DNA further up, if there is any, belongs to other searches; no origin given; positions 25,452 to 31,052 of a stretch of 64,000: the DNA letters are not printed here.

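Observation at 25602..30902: Giant 1766-aa protein: unknown N-domain, long coiled coil, MoxR-like AAA+ core, large C-terminal tail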

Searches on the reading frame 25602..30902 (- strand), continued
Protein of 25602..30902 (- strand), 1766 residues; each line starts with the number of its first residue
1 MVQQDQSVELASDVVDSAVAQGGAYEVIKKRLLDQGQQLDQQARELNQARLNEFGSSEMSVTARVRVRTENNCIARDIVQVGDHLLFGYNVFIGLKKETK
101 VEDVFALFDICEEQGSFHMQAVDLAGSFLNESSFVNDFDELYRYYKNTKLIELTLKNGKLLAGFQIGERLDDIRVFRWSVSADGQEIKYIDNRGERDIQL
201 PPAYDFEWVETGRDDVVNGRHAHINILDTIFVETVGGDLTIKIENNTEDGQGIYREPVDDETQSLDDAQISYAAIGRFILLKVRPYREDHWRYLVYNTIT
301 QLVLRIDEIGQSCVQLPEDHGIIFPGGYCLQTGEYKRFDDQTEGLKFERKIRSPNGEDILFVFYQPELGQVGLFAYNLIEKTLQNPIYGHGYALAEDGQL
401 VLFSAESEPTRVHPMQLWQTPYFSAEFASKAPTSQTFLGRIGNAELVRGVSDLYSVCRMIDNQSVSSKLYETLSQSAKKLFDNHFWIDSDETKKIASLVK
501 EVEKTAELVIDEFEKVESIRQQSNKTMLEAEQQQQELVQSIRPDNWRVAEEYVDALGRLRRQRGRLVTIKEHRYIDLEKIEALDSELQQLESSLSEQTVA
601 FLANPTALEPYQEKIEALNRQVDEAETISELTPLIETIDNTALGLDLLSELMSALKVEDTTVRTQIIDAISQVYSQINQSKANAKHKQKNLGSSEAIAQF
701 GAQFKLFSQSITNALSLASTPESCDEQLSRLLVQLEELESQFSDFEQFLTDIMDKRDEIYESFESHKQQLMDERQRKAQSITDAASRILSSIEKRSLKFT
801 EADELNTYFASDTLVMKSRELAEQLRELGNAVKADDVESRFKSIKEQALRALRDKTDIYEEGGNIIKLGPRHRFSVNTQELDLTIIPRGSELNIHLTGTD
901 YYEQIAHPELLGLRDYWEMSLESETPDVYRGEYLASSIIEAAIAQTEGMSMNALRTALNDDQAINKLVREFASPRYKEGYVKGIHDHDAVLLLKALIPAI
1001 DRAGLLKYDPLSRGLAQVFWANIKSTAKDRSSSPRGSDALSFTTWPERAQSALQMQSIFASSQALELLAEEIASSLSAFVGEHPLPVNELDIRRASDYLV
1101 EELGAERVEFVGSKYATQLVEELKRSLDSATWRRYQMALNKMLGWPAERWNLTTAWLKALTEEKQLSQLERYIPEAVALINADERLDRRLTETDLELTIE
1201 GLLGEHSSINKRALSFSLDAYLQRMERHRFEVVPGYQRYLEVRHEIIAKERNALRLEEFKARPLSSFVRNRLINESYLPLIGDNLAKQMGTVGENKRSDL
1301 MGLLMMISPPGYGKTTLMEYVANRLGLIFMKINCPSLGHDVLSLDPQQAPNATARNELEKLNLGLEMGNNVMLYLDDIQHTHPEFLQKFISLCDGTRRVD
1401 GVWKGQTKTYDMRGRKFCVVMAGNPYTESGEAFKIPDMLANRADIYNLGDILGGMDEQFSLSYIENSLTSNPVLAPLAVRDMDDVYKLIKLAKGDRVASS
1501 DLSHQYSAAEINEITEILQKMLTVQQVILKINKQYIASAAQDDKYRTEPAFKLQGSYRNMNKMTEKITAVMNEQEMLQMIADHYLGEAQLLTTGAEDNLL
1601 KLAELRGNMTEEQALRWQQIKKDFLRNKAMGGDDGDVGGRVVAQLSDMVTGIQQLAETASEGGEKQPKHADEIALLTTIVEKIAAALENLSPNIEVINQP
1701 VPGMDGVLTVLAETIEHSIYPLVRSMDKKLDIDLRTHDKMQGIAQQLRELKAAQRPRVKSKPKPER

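Call 16: find_homologous_proteins(query=window:25602-30902:-, max_evalue=0.00001)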
Query window:25602-30902:- (1766 aa): 5812 proteins with E <= 0.00001 among 8000 candidates; the best 120 are listed.
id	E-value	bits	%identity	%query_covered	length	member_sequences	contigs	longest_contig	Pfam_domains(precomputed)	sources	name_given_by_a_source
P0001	0.0e+0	3930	100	100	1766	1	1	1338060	PF12458.14,PF00004.36,PF13401.13,PF07728.21,PF25472.2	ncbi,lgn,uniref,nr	ncbi:ATPase family protein associated with various cellular activities (AAA) [Sinobacterium caligoid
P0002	0.0e+0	3218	80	99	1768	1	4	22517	PF12458.14,PF00004.36,PF13401.13,PF07728.21,PF25472.2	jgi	-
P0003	0.0e+0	3187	79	99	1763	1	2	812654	PF12458.14,PF00004.36,PF13401.13,PF07728.21,PF25472.2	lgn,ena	-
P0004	0.0e+0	3175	79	99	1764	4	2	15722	PF12458.14,PF00004.36,PF13401.13,PF07728.21,PF25472.2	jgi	-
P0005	0.0e+0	3171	78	100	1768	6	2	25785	PF12458.14,PF00004.36,PF13401.13,PF07728.21,PF25472.2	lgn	-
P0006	0.0e+0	3157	78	100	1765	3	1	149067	PF12458.14,PF00004.36,PF13401.13,PF07728.21,PF25472.2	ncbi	-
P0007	0.0e+0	3149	78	99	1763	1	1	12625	PF12458.14,PF00004.36,PF13401.13,PF07728.21,PF25472.2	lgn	-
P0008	0.0e+0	3146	78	99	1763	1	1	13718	PF12458.14,PF00004.36,PF13401.13,PF07728.21,PF25472.2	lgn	-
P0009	0.0e+0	3144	78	99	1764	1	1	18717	PF12458.14,PF00004.36,PF07728.21,PF25472.2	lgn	-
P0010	0.0e+0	3144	78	99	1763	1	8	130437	PF12458.14,PF00004.36,PF13401.13,PF07728.21,PF25472.2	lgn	-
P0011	0.0e+0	3121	78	99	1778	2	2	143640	PF12458.14,PF00004.36,PF13401.13,PF07728.21,PF25472.2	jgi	jgi:MoxR-like ATPase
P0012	0.0e+0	3092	77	99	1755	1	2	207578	PF12458.14,PF00004.36,PF13401.13,PF07728.21,PF25472.2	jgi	jgi:ATPase involved in DNA repair/ATPase family associated with various cellular activities (AAA)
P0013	0.0e+0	3074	77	99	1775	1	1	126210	PF12458.14,PF00004.36,PF13401.13,PF25472.2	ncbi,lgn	-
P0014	0.0e+0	3061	76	100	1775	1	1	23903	PF12458.14,PF00004.36,PF13401.13,PF07728.21,PF25472.2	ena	-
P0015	0.0e+0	3058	76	99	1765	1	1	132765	PF12458.14,PF00004.36,PF13401.13,PF07728.21,PF25472.2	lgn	-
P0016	0.0e+0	3055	77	99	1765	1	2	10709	PF12458.14,PF00004.36,PF13401.13,PF07728.21,PF25472.2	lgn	-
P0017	0.0e+0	3053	76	100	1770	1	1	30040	PF12458.14,PF00004.36,PF13401.13,PF07728.21,PF25472.2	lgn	-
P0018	0.0e+0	3036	75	99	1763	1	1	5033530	PF12458.14,PF00004.36,PF13401.13,PF07728.21,PF25472.2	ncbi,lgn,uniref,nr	ncbi:DNA repair ATPase [Teredinibacter sp. KSP-S5-2]|uniref:DNA repair ATPase n=1 Tax=Teredinibacter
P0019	0.0e+0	3022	75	99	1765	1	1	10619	PF12458.14,PF00004.36,PF13401.13,PF07728.21,PF25472.2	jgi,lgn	jgi:hypothetical protein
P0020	0.0e+0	3009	75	99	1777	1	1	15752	PF12458.14,PF00004.36,PF13401.13,PF07728.21,PF25472.2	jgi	jgi:MoxR-like ATPase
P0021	0.0e+0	3000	75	99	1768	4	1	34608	PF12458.14,PF00004.36,PF13401.13,PF07728.21,PF25472.2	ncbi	-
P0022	0.0e+0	2990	74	100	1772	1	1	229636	PF12458.14,PF00004.36,PF13401.13,PF07728.21,PF25472.2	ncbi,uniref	ncbi:DNA repair ATPase [Pseudoteredinibacter isoporae]|uniref:DNA repair ATPase n=1 Tax=Pseudoteredi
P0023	0.0e+0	2986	75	99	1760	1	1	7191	PF12458.14,PF00004.36,PF13401.13,PF07728.21,PF25472.2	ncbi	-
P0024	0.0e+0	2980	74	99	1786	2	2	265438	PF12458.14,PF00004.36,PF07728.21,PF25472.2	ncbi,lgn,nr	ncbi:AAA family ATPase [Pseudoteredinibacter isoporae]|nr:AAA family ATPase [Pseudoteredinibacter is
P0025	0.0e+0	2973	74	100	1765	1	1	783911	PF12458.14,PF00004.36,PF13401.13,PF25472.2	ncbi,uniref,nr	ncbi:AAA family ATPase [Pseudomaricurvus alkylphenolicus]|uniref:DNA repair ATPase n=1 Tax=Pseudomar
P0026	0.0e+0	2959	74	99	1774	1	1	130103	PF12458.14,PF00004.36,PF13401.13,PF07728.21,PF25472.2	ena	-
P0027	0.0e+0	2951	74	99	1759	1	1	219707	PF12458.14,PF00004.36,PF13401.13,PF07728.21,PF25472.2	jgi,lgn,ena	-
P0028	0.0e+0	2939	73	99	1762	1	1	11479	PF12458.14,PF00004.36,PF13401.13,PF07728.21,PF25472.2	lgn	-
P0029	0.0e+0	2935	73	99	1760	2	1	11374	PF12458.14,PF00004.36,PF13401.13,PF07728.21,PF25472.2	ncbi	-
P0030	0.0e+0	2934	73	99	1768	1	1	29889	PF12458.14,PF00004.36,PF25472.2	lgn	-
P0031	0.0e+0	2929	72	99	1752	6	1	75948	PF12458.14,PF00004.36,PF07728.21,PF25472.2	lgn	-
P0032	0.0e+0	2927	72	99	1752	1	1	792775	PF12458.14,PF00004.36,PF13401.13,PF07728.21,PF25472.2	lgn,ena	-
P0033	0.0e+0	2925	73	99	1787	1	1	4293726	PF12458.14,PF00004.36,PF07728.21,PF25472.2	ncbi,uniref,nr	ncbi:DNA repair protein [Bacterioplanes sanyensis]|uniref:DNA repair protein n=1 Tax=Bacterioplanes 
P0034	0.0e+0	2913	73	99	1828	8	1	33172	PF12458.14,PF00004.36,PF13401.13,PF25472.2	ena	-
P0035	0.0e+0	2906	73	99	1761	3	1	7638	PF12458.14,PF00004.36,PF13401.13,PF25472.2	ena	-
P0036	0.0e+0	2896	72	99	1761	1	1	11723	PF12458.14,PF00004.36,PF13401.13,PF07728.21,PF25472.2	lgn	-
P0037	0.0e+0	2893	72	99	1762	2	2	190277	PF12458.14,PF00004.36,PF13401.13,PF07728.21,PF25472.2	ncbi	ncbi:MAG: DNA repair ATPase [Cellvibrionaceae bacterium]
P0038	0.0e+0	2892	71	99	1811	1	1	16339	PF12458.14,PF00004.36,PF13401.13,PF07728.21,PF25472.2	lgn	-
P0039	0.0e+0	2888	72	99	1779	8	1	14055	PF12458.14,PF00004.36,PF13401.13,PF07728.21,PF25472.2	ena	-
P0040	0.0e+0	2888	71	99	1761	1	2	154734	PF12458.14,PF00004.36,PF13401.13,PF25472.2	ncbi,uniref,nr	ncbi:DNA repair ATPase [Gilvimarinus sp. SDUM040013]|uniref:DNA repair ATPase n=1 Tax=Gilvimarinus g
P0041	0.0e+0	2887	72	99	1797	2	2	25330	PF12458.14,PF00004.36,PF25472.2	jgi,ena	-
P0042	0.0e+0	2882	72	99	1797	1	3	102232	PF12458.14,PF00004.36,PF13401.13,PF07728.21,PF25472.2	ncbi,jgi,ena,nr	ncbi:DNA repair protein [Gammaproteobacteria bacterium 54_18_T64]|nr:DNA repair protein [Gammaproteo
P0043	0.0e+0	2882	71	99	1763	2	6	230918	PF12458.14,PF00004.36,PF13401.13,PF07728.21,PF25472.2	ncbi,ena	-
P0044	0.0e+0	2881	71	99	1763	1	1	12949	PF12458.14,PF00004.36,PF13401.13,PF07728.21,PF25472.2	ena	-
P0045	0.0e+0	2880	71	99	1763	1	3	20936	PF12458.14,PF00004.36,PF13401.13,PF07728.21,PF25472.2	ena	-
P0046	0.0e+0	2879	72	99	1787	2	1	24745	PF12458.14,PF00004.36,PF13401.13,PF07728.21,PF25472.2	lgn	-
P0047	0.0e+0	2876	71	100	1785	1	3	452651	PF12458.14,PF00004.36,PF13401.13,PF07728.21,PF25472.2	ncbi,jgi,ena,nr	ncbi:DNA repair protein [Gammaproteobacteria bacterium 53_120_T64]|nr:DNA repair protein [Gammaprote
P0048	0.0e+0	2875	71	99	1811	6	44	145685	PF12458.14,PF00004.36,PF07728.21,PF25472.2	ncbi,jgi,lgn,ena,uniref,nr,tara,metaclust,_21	ncbi:MAG: DNA repair protein [Oceanospirillaceae bacterium]|uniref:DNA repair ATPase n=1 Tax=unclass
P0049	0.0e+0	2874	72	99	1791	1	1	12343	PF12458.14,PF00004.36,PF13401.13,PF07728.21,PF25472.2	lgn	-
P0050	0.0e+0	2871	71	99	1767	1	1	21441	PF12458.14,PF00004.36,PF13401.13,PF07728.21,PF25472.2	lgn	-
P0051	0.0e+0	2871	71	99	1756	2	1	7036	PF12458.14,PF00004.36,PF13401.13,PF07728.21,PF25472.2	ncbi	-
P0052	0.0e+0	2871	71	99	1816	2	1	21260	PF12458.14,PF00004.36,PF13401.13,PF25472.2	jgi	-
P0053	0.0e+0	2870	71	99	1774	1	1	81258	PF12458.14,PF00004.36,PF13401.13,PF07728.21,PF25472.2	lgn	-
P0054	0.0e+0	2868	72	99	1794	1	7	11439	PF12458.14,PF00004.36,PF13401.13,PF25472.2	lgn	-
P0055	0.0e+0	2865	71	100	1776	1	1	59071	PF12458.14,PF00004.36,PF13401.13,PF07728.21,PF25472.2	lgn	-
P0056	0.0e+0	2862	71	99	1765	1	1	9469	PF12458.14,PF00004.36,PF13401.13,PF07728.21,PF25472.2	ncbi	-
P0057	0.0e+0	2860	78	90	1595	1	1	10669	PF12458.14,PF00004.36,PF13401.13,PF07728.21,PF25472.2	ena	-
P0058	0.0e+0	2860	71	99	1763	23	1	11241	PF12458.14,PF00004.36,PF25472.2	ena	-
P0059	0.0e+0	2856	71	100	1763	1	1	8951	PF12458.14,PF00004.36,PF25472.2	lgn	-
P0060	0.0e+0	2856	71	100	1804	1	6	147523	PF12458.14,PF00004.36,PF13401.13,PF07728.21,PF25472.2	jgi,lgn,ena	-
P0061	0.0e+0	2856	72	99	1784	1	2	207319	PF12458.14,PF00004.36,PF25472.2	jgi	-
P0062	0.0e+0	2852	71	99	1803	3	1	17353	PF12458.14,PF00004.36,PF13401.13,PF25472.2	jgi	jgi:hypothetical protein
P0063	0.0e+0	2849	71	99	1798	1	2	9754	PF12458.14,PF00004.36,PF13401.13,PF25472.2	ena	-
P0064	0.0e+0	2848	70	100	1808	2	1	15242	PF12458.14,PF00004.36,PF07728.21,PF25472.2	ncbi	-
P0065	0.0e+0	2847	71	99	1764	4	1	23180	PF12458.14,PF00004.36,PF13401.13,PF07728.21,PF25472.2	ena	-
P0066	0.0e+0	2845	70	99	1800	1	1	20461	PF12458.14,PF00004.36,PF13401.13,PF07728.21,PF25472.2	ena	-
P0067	0.0e+0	2843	70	100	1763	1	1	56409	PF12458.14,PF00004.36,PF13401.13,PF07728.21,PF25472.2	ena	-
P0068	0.0e+0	2839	70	100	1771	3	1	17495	PF12458.14,PF00004.36,PF07728.21,PF25472.2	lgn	-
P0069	0.0e+0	2837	71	99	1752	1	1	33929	PF12458.14,PF00004.36,PF13401.13,PF07728.21,PF25472.2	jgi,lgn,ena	jgi:ATPase family associated with various cellular activities (AAA)./ATPase involved in DNA repair.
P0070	0.0e+0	2837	70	99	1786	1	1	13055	PF12458.14,PF00004.36,PF13401.13,PF25472.2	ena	-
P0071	0.0e+0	2834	69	99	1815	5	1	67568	PF12458.14,PF00004.36,PF07728.21,PF25472.2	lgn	-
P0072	0.0e+0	2833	70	99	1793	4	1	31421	PF12458.14,PF00004.36,PF13401.13,PF25472.2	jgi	-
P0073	0.0e+0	2831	70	99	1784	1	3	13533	PF12458.14,PF00004.36,PF13401.13,PF25472.2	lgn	-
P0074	0.0e+0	2831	71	99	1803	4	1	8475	PF12458.14,PF00004.36,PF13401.13,PF25472.2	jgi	jgi:hypothetical protein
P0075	0.0e+0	2829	70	98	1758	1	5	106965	PF12458.14,PF00004.36,PF13401.13,PF07728.21,PF25472.2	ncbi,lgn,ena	-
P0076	0.0e+0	2828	70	99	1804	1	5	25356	PF12458.14,PF00004.36,PF13401.13,PF25472.2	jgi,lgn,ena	-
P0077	0.0e+0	2827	70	100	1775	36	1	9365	PF12458.14,PF00004.36,PF13401.13,PF25472.2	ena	-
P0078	0.0e+0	2827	70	99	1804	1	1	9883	PF12458.14,PF00004.36,PF13401.13,PF25472.2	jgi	-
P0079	0.0e+0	2820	69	100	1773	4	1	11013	PF12458.14,PF00004.36,PF13401.13,PF25472.2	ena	-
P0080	0.0e+0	2820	70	99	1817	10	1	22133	PF12458.14,PF00004.36,PF13401.13,PF07728.21,PF25472.2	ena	-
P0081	0.0e+0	2820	70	99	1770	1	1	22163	PF12458.14,PF00004.36,PF13401.13,PF07728.21,PF25472.2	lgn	-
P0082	0.0e+0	2819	70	99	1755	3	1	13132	PF12458.14,PF00004.36,PF13401.13,PF25472.2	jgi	-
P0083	0.0e+0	2818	70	99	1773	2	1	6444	PF12458.14,PF00004.36,PF13401.13,PF25472.2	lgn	-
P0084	0.0e+0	2818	69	100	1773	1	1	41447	PF12458.14,PF00004.36,PF13401.13,PF25472.2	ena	-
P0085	0.0e+0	2817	70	99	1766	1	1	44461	PF12458.14,PF00004.36,PF13401.13,PF07728.21,PF25472.2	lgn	-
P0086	0.0e+0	2812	70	99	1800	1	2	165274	PF12458.14,PF00004.36,PF25472.2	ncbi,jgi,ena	-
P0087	0.0e+0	2811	70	99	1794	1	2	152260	PF12458.14,PF00004.36,PF13401.13,PF25472.2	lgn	-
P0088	0.0e+0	2807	71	99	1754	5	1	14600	PF12458.14,PF00004.36,PF13401.13,PF25472.2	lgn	-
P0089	0.0e+0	2802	69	99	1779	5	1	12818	PF12458.14,PF00004.36,PF13401.13,PF07728.21,PF25472.2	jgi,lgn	jgi:tRNA U34 5-methylaminomethyl-2-thiouridine-forming methyltransferase MnmC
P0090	0.0e+0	2799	68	99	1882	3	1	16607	PF12458.14,PF00004.36,PF25472.2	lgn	-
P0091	0.0e+0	2797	69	99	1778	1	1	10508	PF12458.14,PF00004.36,PF07728.21,PF25472.2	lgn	-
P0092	0.0e+0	2796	73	94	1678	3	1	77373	PF12458.14,PF00004.36,PF13401.13,PF07728.21,PF25472.2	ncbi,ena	-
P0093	0.0e+0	2796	69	100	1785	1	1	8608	PF12458.14,PF00004.36,PF13401.13,PF07728.21,PF25472.2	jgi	jgi:hypothetical protein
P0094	0.0e+0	2795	68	99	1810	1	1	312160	PF12458.14,PF00004.36,PF25472.2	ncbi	-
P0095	0.0e+0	2792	69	99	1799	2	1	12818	PF12458.14,PF00004.36,PF13401.13,PF25472.2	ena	-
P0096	0.0e+0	2790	70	99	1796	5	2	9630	PF12458.14,PF00004.36,PF13401.13,PF07728.21,PF25472.2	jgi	jgi:hypothetical protein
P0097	0.0e+0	2787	70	99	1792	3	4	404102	PF12458.14,PF00004.36,PF13401.13,PF25472.2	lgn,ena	-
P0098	0.0e+0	2787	69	99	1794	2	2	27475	PF12458.14,PF00004.36,PF13401.13,PF25472.2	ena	-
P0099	0.0e+0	2783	69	99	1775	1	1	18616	PF12458.14,PF00004.36,PF13401.13,PF07728.21,PF25472.2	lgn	-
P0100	0.0e+0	2782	70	98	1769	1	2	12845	PF12458.14,PF00004.36,PF13401.13,PF07728.21,PF25472.2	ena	-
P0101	0.0e+0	2779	68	100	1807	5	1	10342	PF12458.14,PF00004.36,PF25472.2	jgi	-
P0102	0.0e+0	2777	69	99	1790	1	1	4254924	PF12458.14,PF00004.36,PF07728.21,PF25472.2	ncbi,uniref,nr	ncbi:DNA repair ATPase [Alkalimarinus alittae]|uniref:DNA repair ATPase n=1 Tax=Alkalimarinus alitta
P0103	0.0e+0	2775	69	99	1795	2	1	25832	PF12458.14,PF00004.36,PF07728.21,PF25472.2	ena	-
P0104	0.0e+0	2774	68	99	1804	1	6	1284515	PF12458.14,PF00004.36,PF25472.2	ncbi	-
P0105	0.0e+0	2767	69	98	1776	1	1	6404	PF12458.14,PF00004.36,PF25472.2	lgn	-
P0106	0.0e+0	2766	69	99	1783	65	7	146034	PF12458.14,PF00004.36,PF13401.13,PF25472.2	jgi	jgi:hypothetical protein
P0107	0.0e+0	2764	69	99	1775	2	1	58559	PF12458.14,PF00004.36,PF07728.21,PF25472.2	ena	-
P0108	0.0e+0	2764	69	99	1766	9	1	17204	PF12458.14,PF00004.36,PF13401.13,PF07728.21,PF25472.2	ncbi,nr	ncbi:MAG: DNA repair ATPase [Reinekea sp.]|nr:DNA repair ATPase [Reinekea sp.]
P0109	0.0e+0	2763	69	99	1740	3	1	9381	PF12458.14,PF00004.36,PF13401.13,PF25472.2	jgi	-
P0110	0.0e+0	2762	67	99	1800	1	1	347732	PF12458.14,PF00004.36,PF07728.21,PF25472.2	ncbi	-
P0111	0.0e+0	2761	69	98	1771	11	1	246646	PF12458.14,PF00004.36,PF07728.21,PF25472.2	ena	-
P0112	0.0e+0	2759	68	99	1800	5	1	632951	PF12458.14,PF00004.36,PF07728.21,PF25472.2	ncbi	ncbi:DNA repair ATPase [Aurantivibrio infirmus]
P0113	0.0e+0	2758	68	100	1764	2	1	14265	PF12458.14,PF00004.36,PF07728.21,PF25472.2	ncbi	ncbi:DNA repair ATPase [Pseudomonadota bacterium]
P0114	0.0e+0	2753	68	100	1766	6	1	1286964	PF12458.14,PF00004.36,PF25472.2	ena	-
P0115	0.0e+0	2753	69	98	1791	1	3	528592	PF12458.14,PF00004.36,PF13401.13,PF25472.2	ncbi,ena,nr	ncbi:DNA repair protein [Gammaproteobacteria bacterium 45_16_T64]|nr:DNA repair protein [Gammaproteo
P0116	0.0e+0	2753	69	99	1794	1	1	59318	PF12458.14,PF00004.36,PF13401.13,PF25472.2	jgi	jgi:MoxR-like ATPase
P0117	0.0e+0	2751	68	99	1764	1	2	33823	PF12458.14,PF00004.36,PF25472.2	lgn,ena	-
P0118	0.0e+0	2749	68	100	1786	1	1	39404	PF12458.14,PF00004.36,PF13401.13,PF07728.21,PF25472.2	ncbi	ncbi:MAG: DNA repair ATPase [Cellvibrionaceae bacterium]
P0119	0.0e+0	2749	68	100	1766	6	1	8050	PF12458.14,PF00004.36,PF13401.13,PF25472.2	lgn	-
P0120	0.0e+0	2748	68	100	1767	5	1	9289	PF12458.14,PF00004.36,PF13401.13,PF25472.2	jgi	jgi:hypothetical protein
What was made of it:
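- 25602..30902 (-): Giant ATPase gene (1766 aa plus stop). Member of the DUF3686/DUF7902/AAA+ family ('DNA repair ATPase') and ortholog of P. aeruginosa BacE. 100% identical to a Sinobacterium caligoides protein (call 16).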
